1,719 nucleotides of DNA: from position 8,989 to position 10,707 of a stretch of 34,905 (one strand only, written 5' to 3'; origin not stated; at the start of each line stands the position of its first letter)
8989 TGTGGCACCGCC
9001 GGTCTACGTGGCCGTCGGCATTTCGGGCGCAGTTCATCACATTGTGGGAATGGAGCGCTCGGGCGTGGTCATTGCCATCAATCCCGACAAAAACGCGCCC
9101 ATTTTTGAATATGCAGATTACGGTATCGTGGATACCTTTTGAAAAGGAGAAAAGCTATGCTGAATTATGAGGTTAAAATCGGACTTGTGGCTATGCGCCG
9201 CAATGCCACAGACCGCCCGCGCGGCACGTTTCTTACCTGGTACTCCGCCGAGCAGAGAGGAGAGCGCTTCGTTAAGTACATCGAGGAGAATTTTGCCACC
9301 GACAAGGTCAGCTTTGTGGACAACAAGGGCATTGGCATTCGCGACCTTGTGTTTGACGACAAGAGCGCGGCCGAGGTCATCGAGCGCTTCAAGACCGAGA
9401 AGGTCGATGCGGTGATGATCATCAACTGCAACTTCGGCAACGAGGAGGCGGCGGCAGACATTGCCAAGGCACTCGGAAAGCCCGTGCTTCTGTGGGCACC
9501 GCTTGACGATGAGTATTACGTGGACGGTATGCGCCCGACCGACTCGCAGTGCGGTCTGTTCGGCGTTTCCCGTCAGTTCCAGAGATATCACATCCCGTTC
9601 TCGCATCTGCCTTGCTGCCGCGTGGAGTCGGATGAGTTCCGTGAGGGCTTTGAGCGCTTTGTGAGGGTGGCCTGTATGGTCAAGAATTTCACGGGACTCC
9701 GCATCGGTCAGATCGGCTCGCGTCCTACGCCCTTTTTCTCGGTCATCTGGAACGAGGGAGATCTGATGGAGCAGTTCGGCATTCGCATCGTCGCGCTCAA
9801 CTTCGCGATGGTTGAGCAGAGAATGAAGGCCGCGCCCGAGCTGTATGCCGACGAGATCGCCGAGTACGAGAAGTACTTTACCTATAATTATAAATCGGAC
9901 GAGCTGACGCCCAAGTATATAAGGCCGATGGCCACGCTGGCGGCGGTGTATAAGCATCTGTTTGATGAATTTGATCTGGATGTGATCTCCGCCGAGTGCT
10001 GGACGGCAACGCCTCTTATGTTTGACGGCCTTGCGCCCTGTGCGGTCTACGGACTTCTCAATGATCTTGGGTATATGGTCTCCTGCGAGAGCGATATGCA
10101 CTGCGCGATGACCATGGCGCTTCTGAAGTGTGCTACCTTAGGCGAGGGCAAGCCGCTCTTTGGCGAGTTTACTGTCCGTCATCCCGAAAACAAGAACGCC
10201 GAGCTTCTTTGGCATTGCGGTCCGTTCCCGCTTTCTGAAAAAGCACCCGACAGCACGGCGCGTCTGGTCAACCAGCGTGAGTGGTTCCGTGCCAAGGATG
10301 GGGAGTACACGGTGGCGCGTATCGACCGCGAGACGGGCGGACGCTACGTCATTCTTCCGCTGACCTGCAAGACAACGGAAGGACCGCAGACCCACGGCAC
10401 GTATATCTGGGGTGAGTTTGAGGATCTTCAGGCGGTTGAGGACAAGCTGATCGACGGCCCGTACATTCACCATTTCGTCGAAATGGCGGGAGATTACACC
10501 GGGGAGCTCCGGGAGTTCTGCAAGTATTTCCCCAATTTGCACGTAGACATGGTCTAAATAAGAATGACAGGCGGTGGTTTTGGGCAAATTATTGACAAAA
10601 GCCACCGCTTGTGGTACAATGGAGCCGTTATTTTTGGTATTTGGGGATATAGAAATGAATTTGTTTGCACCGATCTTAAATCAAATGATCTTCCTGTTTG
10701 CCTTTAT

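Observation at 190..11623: Hybrid sugar-catabolic operon not matching any pathway I can name: two isomerase-kinase pairs, one aldolase and a flavin/Fe-S/ETF redox module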

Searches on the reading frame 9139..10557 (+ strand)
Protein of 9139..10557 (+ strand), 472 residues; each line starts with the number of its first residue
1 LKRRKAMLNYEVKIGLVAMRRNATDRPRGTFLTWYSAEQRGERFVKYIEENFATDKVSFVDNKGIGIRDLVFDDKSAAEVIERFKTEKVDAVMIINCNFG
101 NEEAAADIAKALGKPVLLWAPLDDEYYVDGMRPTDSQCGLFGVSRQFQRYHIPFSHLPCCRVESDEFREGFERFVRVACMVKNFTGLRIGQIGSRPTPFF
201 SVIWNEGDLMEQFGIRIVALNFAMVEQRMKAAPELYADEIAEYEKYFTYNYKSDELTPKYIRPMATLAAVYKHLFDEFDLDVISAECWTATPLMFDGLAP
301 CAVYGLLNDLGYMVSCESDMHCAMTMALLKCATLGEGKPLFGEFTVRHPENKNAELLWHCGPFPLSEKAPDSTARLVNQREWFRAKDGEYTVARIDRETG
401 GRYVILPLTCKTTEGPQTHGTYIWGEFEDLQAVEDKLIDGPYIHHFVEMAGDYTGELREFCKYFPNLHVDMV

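Call 3: search_protein_families(library=pfam, proteins=[window:9139-10557:+])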
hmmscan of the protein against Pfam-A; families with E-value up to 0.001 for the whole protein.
window:9139-10557:+ (472 aa): 0 families

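Call 4: search_protein_families(library=ncbifam, proteins=[window:9139-10557:+])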
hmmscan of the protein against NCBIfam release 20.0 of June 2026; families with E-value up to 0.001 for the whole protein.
window:9139-10557:+ (472 aa): 1 family
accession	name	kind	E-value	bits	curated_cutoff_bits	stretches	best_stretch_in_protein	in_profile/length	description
NF048012.1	SlpQosIsomSftI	equivalog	3.3e-27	95.3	700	1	78-463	51-435/443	sulfoquinovose isomerase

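Call 11: search_solved_structures(query=window:9139-10557:+, max_evalue=0.01)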
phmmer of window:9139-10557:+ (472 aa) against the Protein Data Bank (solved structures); distinct sequences matched with E-value up to 0.01: 2.
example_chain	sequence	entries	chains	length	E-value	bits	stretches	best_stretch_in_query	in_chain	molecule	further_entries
7cwv_A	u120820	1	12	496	0.0031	19.6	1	163-330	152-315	L-arabinose isomerase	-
7ch3_A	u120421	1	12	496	0.007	18.5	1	163-274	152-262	L-arabinose isomerase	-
